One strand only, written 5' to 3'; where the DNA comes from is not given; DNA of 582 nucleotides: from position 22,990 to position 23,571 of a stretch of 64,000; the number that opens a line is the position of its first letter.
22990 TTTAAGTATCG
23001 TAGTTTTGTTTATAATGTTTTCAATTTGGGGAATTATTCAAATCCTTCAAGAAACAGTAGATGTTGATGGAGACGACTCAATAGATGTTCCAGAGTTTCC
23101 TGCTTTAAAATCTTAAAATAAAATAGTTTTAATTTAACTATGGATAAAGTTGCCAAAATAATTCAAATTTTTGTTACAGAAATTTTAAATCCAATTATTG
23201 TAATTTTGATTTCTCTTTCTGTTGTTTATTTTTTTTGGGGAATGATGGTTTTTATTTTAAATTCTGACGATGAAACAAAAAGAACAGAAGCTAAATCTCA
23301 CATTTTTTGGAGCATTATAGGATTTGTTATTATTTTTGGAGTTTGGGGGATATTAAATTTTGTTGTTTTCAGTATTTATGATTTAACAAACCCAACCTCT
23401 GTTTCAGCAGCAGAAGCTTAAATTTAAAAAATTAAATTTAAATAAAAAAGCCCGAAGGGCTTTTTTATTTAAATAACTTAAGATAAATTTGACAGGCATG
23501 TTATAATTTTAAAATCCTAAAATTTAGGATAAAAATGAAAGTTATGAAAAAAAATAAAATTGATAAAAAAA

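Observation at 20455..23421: Tandem array of five VirB2/TrbC-like pilin paralogs, one with a roughly 330-aa acidic N-terminal extension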

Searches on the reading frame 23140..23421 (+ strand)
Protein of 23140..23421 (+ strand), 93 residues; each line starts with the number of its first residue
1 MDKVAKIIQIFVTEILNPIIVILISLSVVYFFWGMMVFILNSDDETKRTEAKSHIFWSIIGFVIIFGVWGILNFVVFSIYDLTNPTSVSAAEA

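Call 3: search_protein_families(library=pfam, proteins=[window:23140-23421:+], max_evalue=1)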
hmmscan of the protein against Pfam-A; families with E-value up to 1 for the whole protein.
window:23140-23421:+ (93 aa): 7 families
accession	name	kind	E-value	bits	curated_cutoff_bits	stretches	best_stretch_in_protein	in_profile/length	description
PF18895.5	T4SS_pilin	-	4.3e-11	43.2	26.6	1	14-75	11-71/71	Type IV secretion system pilin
PF06166.18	DUF979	-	0.031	14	26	1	28-69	2-46/307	Protein of unknown function (DUF979)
PF06779.20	MFS_4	-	0.051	13.4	26.3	1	23-72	194-248/364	Uncharacterised MFS-type transporter YbfB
PF17343.7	DUF5373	-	0.072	13.4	28.7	1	6-78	37-106/182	Family of unknown function (DUF5373)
PF01741.23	MscL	-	0.1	13.4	27.4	1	5-80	28-92/123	Large-conductance mechanosensitive channel, MscL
PF00690.31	Cation_ATPase_N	-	0.15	12.2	20.4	1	3-29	42-68/69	Cation transporter/ATPase, N-terminus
PF04608.18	PgpA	-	0.28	11.6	28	1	5-92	19-114/141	Phosphatidylglycerophosphatase A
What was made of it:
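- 23140..23421 (+): p5, the last-type (T6) leaderless pilin of 93 aa. PF18895 43.2 bits (call 3).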

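Call 4: search_protein_families(library=ncbifam, proteins=[window:23140-23421:+], max_evalue=1)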
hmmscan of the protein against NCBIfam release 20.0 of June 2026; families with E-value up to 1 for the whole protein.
window:23140-23421:+ (93 aa): 7 families
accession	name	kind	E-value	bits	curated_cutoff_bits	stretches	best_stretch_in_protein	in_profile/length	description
NF045849.1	ICE_MMCAP2_0565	equivalog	1.8e-12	46.8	40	1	3-75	4-76/80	Mbov_0395 family pilin-like conjugal transfer protein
NF033598.2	elast_bind_EbpS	equivalog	0.045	12.6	300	1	14-46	306-338/498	elastin-binding protein EbpS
NF009256.0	PRK12612.1-4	equivalog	0.054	14.1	136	1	17-68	8-55/90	putative monovalent cation/H+ antiporter subunit F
NF047440.1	LA3751_2_3_fam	subfamily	0.095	11.5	200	1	29-78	199-245/460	LA_3751/LA_3752 family putative glycosyltransferase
TIGR02866.1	CoxB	equivalog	0.17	11.4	147.7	1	15-74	18-77/202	cytochrome c oxidase subunit II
TIGR03927.1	T7SS_EssA_Firm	equivalog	0.27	11.1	32.45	1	43-73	114-144/151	type VII secretion protein EssA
NF041560.1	T6SS_Burk_ExIF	subfamily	0.83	9.3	90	1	21-74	132-185/234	putative type VI secretion system effector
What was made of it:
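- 23140..23421 (+): NCBIfam NF045849 (Mbov_0395 pilin-like conjugal transfer protein) 46.8 bits, above its cut-off of 40 (call 4).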

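Call 35: find_homologous_proteins(query=A2, max_evalue=0.001)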
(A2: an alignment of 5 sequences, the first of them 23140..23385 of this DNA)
Query A2 (5 sequences) (82 aa, profile of the alignment): 25 proteins with E <= 0.001 among 311 candidates.
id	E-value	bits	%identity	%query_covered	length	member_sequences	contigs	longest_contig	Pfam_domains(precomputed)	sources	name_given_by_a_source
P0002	2.7e-27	113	100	100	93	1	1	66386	PF18895.6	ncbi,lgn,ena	-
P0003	3.1e-24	103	27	73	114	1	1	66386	PF18895.6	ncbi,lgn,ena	-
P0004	6.8e-21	92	26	70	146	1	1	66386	PF18895.6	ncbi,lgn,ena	-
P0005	3.4e-19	87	31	82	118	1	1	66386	-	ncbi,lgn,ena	-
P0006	7.2e-16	76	34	76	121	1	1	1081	PF18895.6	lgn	-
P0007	1.1e-11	62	34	91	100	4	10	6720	PF18895.6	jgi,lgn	jgi:hypothetical protein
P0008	2.7e-11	61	36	72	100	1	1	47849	PF18895.6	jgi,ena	jgi:hypothetical protein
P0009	6.5e-11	60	35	96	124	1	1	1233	PF18895.6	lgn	-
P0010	1.9e-10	59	46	74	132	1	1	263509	PF18895.6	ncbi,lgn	ncbi:MAG: hypothetical protein V4473_01425 [Patescibacteria group bacterium]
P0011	2.1e-10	58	43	82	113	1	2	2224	PF18895.6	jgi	jgi:hypothetical protein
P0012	6.8e-10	57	35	87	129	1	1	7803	PF18895.6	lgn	-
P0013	1.5e-9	56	29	93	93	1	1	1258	PF18895.6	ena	-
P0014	1.6e-9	56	39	74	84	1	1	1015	PF18895.6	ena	-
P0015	3.2e-9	55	43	82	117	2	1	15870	PF18895.6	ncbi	-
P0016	4.5e-9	54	32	76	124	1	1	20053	PF18895.6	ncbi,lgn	-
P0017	2.6e-8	52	33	83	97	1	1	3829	PF18895.6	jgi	-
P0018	2.6e-8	52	34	82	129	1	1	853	PF18895.6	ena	-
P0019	3.2e-8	51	33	68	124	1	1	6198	PF18895.6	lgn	-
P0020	3.2e-8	51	37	68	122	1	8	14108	PF18895.6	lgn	-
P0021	2.2e-7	49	-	-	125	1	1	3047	PF18895.6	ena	-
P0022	7.2e-7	47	-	-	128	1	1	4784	PF18895.6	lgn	-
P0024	3.2e-6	45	37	83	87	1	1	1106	PF18895.6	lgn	-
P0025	2.6e-5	42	26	65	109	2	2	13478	PF18895.6,PF04956.19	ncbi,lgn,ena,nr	ncbi:MAG: TrbC/VirB2 family protein [Candidatus Portnoybacteria bacterium]|nr:TrbC/VirB2 family prot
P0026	2.9e-5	42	35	49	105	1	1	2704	PF18895.6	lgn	-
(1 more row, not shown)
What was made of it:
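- All 21 non-window hits of the array profile but one carry PF18895, and the two named ones come from Patescibacteria or Portnoybacteria MAGs (call 35). Homologues retrieved by profile are nearly all PF18895 (call 35).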

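Call 38: find_encoding_contigs(protein=P0010, flank=10000, max_places=2)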
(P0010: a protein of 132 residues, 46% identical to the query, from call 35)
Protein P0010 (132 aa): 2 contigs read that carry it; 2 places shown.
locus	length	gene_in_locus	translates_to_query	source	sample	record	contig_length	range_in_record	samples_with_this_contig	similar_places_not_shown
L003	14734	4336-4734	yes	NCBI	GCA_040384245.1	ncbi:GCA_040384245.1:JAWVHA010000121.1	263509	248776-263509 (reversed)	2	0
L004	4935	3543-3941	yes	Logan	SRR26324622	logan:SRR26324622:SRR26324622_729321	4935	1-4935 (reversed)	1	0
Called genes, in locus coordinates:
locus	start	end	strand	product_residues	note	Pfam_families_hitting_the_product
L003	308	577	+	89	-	-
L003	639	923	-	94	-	-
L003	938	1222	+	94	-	-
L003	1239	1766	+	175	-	PF01135:PCMT (weak), PF01209:Ubie_methyltran, PF06325:PrmA (weak), PF13489:Methyltransf_23 (weak), PF13847:Methyltransf_31, PF08241:Methyltransf_11, PF08242:Methyltransf_12, PF13649:Methyltransf_25, +1 more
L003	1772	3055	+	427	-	PF01547:SBP_bac_1 (faint), PF13416:SBP_bac_8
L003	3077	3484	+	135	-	PF18895:T4SS_pilin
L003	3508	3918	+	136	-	PF18895:T4SS_pilin (weak)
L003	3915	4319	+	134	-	PF18895:T4SS_pilin (weak)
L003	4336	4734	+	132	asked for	PF18895:T4SS_pilin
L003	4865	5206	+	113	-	PF18895:T4SS_pilin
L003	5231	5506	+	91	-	-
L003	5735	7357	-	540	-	-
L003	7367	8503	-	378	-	-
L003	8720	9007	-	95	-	-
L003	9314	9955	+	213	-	PF01471:PG_binding_1, PF16656:Pur_ac_phosph_N (weak)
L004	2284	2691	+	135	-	PF18895:T4SS_pilin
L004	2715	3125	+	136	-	PF18895:T4SS_pilin (weak)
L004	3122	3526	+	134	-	PF18895:T4SS_pilin (weak)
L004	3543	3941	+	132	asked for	PF18895:T4SS_pilin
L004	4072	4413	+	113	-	PF18895:T4SS_pilin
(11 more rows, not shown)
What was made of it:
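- On Patescibacterial VirB2-like pilin array: The closest pilin homologues and the same module occur in MAGs named Patescibacteria group bacterium (calls 35, 38).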

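Call 39: find_encoding_contigs(protein=P0008, flank=10000, max_places=2)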
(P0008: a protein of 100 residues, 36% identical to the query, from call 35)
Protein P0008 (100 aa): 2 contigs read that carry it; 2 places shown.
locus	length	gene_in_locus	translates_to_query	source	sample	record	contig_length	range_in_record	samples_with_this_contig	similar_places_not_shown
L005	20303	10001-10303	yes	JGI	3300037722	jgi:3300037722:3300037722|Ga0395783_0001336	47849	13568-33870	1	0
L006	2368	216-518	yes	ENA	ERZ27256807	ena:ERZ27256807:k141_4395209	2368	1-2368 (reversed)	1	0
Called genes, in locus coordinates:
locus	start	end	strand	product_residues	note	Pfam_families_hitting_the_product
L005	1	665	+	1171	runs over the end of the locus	-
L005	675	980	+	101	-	PF18908:DUF5663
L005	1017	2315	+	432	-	PF26449:DUF8128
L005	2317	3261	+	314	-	PF02618:YceG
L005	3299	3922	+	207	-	PF13483:Lactamase_B_3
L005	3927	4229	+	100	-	-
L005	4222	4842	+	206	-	PF01712:dNK, PF13238:AAA_18, PF01202:SKI (faint)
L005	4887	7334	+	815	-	PF00521:DNA_topoisoIV, PF03989:DNA_gyraseA_C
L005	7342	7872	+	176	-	PF01209:Ubie_methyltran, PF01135:PCMT (faint), PF13847:Methyltransf_31, PF08241:Methyltransf_11, PF08242:Methyltransf_12, PF13649:Methyltransf_25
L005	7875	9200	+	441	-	PF01547:SBP_bac_1, PF13416:SBP_bac_8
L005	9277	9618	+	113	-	PF18895:T4SS_pilin (weak)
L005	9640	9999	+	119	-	PF04956:TrbC, PF18895:T4SS_pilin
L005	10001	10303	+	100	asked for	PF18895:T4SS_pilin (weak)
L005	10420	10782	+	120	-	PF18895:T4SS_pilin (weak)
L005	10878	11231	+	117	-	PF18895:T4SS_pilin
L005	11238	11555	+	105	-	PF18895:T4SS_pilin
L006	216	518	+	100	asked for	PF18895:T4SS_pilin (weak)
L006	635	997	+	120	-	PF18895:T4SS_pilin (weak)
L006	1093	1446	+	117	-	PF18895:T4SS_pilin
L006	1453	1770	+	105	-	PF18895:T4SS_pilin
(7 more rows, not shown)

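Call 40: find_encoding_contigs(protein=P0016, flank=10000, max_places=2)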
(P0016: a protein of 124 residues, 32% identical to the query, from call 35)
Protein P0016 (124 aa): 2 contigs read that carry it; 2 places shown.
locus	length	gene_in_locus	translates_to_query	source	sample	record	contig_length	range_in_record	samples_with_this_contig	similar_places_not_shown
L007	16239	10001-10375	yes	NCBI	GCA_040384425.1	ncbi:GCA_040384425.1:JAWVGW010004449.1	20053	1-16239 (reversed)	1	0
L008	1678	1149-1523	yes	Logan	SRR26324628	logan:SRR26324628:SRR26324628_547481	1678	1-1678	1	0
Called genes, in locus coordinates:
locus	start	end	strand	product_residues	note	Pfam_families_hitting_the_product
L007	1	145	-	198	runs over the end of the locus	PF10502:Peptidase_S26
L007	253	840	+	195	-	PF01195:Pept_tRNA_hydro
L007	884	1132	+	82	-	-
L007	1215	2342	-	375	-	PF21543:CvfB_2nd (faint), PF21710:Spt6_S1 (faint), PF23459:S1_RRP5 (faint), PF00575:S1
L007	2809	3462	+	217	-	PF13483:Lactamase_B_3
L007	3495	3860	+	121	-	-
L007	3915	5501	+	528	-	-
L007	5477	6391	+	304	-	PF03989:DNA_gyraseA_C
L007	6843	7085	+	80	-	-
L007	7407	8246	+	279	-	-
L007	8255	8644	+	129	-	-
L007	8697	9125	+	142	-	PF18895:T4SS_pilin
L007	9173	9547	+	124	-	PF18895:T4SS_pilin (weak)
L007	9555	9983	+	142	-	PF18895:T4SS_pilin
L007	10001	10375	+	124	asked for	PF18895:T4SS_pilin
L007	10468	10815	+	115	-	PF18895:T4SS_pilin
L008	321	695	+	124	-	PF18895:T4SS_pilin (weak)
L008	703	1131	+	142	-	PF18895:T4SS_pilin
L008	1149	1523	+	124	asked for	PF18895:T4SS_pilin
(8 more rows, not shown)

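Call 57: search_protein_families(library=pfam, alignment_id=A4, max_evalue=0.00001)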
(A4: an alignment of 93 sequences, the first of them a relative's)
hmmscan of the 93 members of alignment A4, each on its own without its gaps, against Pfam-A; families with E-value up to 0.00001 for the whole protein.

A. member 1, L005:4887-7331:+ (815 aa): 2 families
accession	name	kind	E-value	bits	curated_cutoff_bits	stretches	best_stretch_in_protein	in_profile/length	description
PF00521.26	DNA_topoisoIV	-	3.5e-161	537.3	31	1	38-476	1-431/432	DNA gyrase/topoisomerase IV, subunit A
PF03989.18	DNA_gyraseA_C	-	9.1e-67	220.7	27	6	510-555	2-47/48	DNA gyrase C-terminal domain, beta-propeller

B. families by the number of members that match (of 93 scanned): 129 families (the first 25 are shown)
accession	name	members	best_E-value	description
PF00575.29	S1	10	5.4e-45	S1 RNA binding domain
PF23459.1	S1_RRP5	8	4e-16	RRP5 S1 domain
PF11987.13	IF-2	7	1.3e-34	Translation-initiation factor 2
PF22042.2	EF-G_D2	7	3.7e-20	Elongation factor G domain 2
PF01078.27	Mg_chelatase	6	1.3e-93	Magnesium chelatase, subunit ChlI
PF13541.12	ChlI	6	7.2e-45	Subunit ChlI of Mg-chelatase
PF13335.12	Mg_chelatase_C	6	1.8e-33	Magnesium chelatase, subunit ChlI C-terminal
PF00493.29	MCM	6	1e-09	MCM P-loop domain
PF07728.20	AAA_5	6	1.4e-08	AAA domain (dynein-related subfamily)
PF00009.33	GTP_EFTU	5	4.2e-40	Elongation factor Tu GTP binding domain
PF01926.29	MMR_HSR1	5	2.9e-14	50S ribosome-binding GTPase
PF05362.19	Lon_C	5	2e-08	Lon protease (S16) C-terminal proteolytic domain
PF02463.25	SMC_N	4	1.5e-65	RecF/RecN/SMC N terminal domain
PF01145.31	Band_7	4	3.6e-15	SPFH domain / Band 7 family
PF13304.12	AAA_21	4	5.6e-14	AAA domain, putative AbiEii toxin, Type IV TA system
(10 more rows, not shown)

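Call 63: search_solved_structures(query=A5, max_evalue=10, show_alignments=2)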
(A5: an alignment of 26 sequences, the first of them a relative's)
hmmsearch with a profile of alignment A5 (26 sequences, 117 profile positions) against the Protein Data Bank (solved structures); distinct sequences matched with E-value up to 10: 34.
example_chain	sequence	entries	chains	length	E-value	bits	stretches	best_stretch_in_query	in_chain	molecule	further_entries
4kjr_A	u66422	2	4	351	0.045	16.7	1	27-87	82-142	cation exchanger YfkE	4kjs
4faa_A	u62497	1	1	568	0.13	15.3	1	36-66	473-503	Cytochrome c oxidase subunit 1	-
4g7s_A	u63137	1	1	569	0.13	15.2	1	36-66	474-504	Cytochrome c oxidase subunit 1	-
3s8g_A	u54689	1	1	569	0.13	15.2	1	36-66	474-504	Cytochrome c oxidase subunit 1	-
4g72_A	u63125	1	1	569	0.13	15.2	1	36-66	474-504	Cytochrome c oxidase subunit 1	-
4g7r_A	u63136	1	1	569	0.13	15.2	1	36-66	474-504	Cytochrome c oxidase subunit 1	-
4g7q_A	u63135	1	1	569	0.13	15.2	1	36-66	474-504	Cytochrome c oxidase subunit 1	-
1ehk_A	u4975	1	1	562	0.13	15.2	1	36-66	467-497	BA3-TYPE CYTOCHROME-C OXIDASE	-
4n4y_A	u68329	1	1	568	0.13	15.2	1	36-66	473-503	Cytochrome c oxidase subunit 1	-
4g70_A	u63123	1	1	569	0.13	15.2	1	36-66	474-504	Cytochrome c oxidase subunit 1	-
4fa7_A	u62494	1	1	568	0.13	15.2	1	36-66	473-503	Cytochrome c oxidase subunit 1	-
4g71_A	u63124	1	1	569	0.13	15.2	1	36-66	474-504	Cytochrome c oxidase subunit 1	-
4gp4_A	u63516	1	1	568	0.13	15.2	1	36-66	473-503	Cytochrome c oxidase subunit 1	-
1xme_A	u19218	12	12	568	0.13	15.2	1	36-66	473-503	Cytochrome c oxidase polypeptide I | Cytochrome c oxidase subunit 1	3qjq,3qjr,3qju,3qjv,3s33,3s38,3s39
3s8f_A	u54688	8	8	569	0.13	15.2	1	36-66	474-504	Cytochrome c oxidase subunit 1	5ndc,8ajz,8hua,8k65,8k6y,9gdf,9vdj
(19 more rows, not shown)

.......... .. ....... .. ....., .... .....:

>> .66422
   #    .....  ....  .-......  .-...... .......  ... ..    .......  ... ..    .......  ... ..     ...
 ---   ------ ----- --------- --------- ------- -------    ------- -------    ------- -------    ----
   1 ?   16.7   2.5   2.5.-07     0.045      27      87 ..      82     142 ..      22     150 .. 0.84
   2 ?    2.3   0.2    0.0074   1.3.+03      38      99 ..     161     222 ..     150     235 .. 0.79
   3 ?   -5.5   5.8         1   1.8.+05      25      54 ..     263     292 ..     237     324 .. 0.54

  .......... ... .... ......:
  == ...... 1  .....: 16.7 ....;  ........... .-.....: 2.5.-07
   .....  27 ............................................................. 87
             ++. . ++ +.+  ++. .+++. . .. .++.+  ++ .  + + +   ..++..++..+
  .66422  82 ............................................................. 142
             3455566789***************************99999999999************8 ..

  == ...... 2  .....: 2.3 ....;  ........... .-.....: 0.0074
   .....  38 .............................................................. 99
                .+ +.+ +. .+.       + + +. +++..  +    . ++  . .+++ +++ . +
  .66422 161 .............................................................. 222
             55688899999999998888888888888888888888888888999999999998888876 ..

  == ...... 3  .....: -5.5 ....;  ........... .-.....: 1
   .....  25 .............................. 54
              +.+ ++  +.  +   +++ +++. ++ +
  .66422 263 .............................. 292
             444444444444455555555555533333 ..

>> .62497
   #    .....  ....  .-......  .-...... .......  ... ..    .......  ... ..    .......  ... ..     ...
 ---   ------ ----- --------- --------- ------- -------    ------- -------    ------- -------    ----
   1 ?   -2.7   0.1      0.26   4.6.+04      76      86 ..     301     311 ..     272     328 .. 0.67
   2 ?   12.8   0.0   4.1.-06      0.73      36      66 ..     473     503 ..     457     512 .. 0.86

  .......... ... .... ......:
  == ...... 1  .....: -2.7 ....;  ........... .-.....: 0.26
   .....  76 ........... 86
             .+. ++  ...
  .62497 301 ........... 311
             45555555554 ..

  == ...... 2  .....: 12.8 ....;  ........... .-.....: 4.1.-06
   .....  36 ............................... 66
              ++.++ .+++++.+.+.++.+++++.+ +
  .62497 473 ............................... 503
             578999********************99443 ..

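Call 67: predict_structure(alignment_id=A5)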
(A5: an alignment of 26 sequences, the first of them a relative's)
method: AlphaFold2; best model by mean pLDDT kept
length: 93 residues; sequences in the alignment: 26
mean_pLDDT: 86.8   pTM: 0.64
mean pLDDT of the five models: 86.8, 84.6, 81.8, 81.5, 80.9
residues with pLDDT >= 90: 55; 70-90: 25; 50-70: 13; < 50: 0
segments of 3 or more residues with pLDDT < 50: none
pLDDT, mean of each block of 10 residues (from residue 1): 82 89 94 96 95 95 93 85 62 52
secondary structure, 60 per line:
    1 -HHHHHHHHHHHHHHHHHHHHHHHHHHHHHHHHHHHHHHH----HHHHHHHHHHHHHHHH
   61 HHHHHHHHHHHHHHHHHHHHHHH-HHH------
elements in order: H2-40 H45-83
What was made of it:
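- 23140..23421 (+): AlphaFold hairpin H2-40/H45-83, pLDDT 86.8 (call 67).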

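Call 70: fold_search(model_id=the predicted structure, library=pdb)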
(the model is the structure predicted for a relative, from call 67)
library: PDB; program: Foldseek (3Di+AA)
matches with E <= 10: 110; with E <= 0.001: 0
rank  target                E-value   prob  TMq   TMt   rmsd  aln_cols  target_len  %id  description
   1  4j9z_B                7.8e-01  0.98  0.69  0.66   1.9        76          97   10  Calcium-calmodulin complexed with the calmodulin binding domain from a small conductance potassium channel splice vari (released 2013-03-27)
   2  5wbx_B                8.3e-01  0.98  0.69  0.68   1.6        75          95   11  Structural insights into the potency of SK/IK channel positive modulators (released 2017-12-20)
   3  9vub_C                8.8e-01  0.93  0.72  0.20   2.6        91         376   12  channel C complex with 3 (released 2026-03-11)
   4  9vub_A                1.0e+00  0.91  0.72  0.20   2.6        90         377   11  channel C complex with 3 (released 2026-03-11)
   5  7aqq_K                1.3e+00  0.82  0.52  0.53  15.6        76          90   10  Cryo-EM structure of Arabidopsis thaliana Complex-I (membrane core) (released 2021-12-08)
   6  8e73_4L               1.4e+00  0.80  0.50  0.47  17.2        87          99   11  Vigna radiata supercomplex I+III2 (full bridge) (released 2023-01-11)
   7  7a23_K                1.9e+00  0.82  0.54  0.59   9.4        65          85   17  Plant mitochondrial respiratory complex I (released 2020-10-28)
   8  4o93_B                1.9e+00  0.33  0.42  0.16  13.1        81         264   12  Crystal structure of Thermus thermophilis transhydrogeanse domain II dimer (released 2014-12-31)
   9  4o9t_B                2.0e+00  0.33  0.44  0.17  13.1        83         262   12  Mechanism of transhydrogenase coupling proton translocation and hydride transfer (released 2014-06-11)
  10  6czq_B                2.1e+00  0.85  0.70  0.68   3.2        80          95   11  A V-to-F substitution in SK2 channels causes Ca2+ hypersensitivity and improves locomotion in a C. elegans ALS model (released 2018-08-01)
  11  8bef_K                2.1e+00  0.63  0.50  0.47  15.4        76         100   10  Cryo-EM structure of the Arabidopsis thaliana I+III2 supercomplex (CI membrane core) (released 2023-01-11)
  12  6s1k_E                2.3e+00  0.63  0.69  0.64   6.0        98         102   12  E. coli Core Signaling Unit, carrying QQQQ receptor mutation (released 2020-01-22)
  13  8dfu_0                2.3e+00  0.44  0.50  0.55   8.1        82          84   18  Cryo-EM structure of conjugation pili from Aeropyrum pernix (released 2023-03-22)
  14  4o9p_B                2.3e+00  0.38  0.46  0.17  13.2        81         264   11  Crystal structure of Thermus thermophilis transhydrogeanse domain II dimer SeMet derivative (released 2014-06-11)
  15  8vc9_E                2.4e+00  0.51  0.50  0.15   4.2        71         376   11  Hybrid response regulator LvrB from Leptospira / phosphorylated REC form (released 2024-12-18)
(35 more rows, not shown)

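Call 89: search_protein_families(library=phrogs, proteins=[window:23140-23421:+], max_evalue=0.01)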
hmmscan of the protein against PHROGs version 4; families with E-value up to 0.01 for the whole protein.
window:23140-23421:+ (93 aa): 0 families
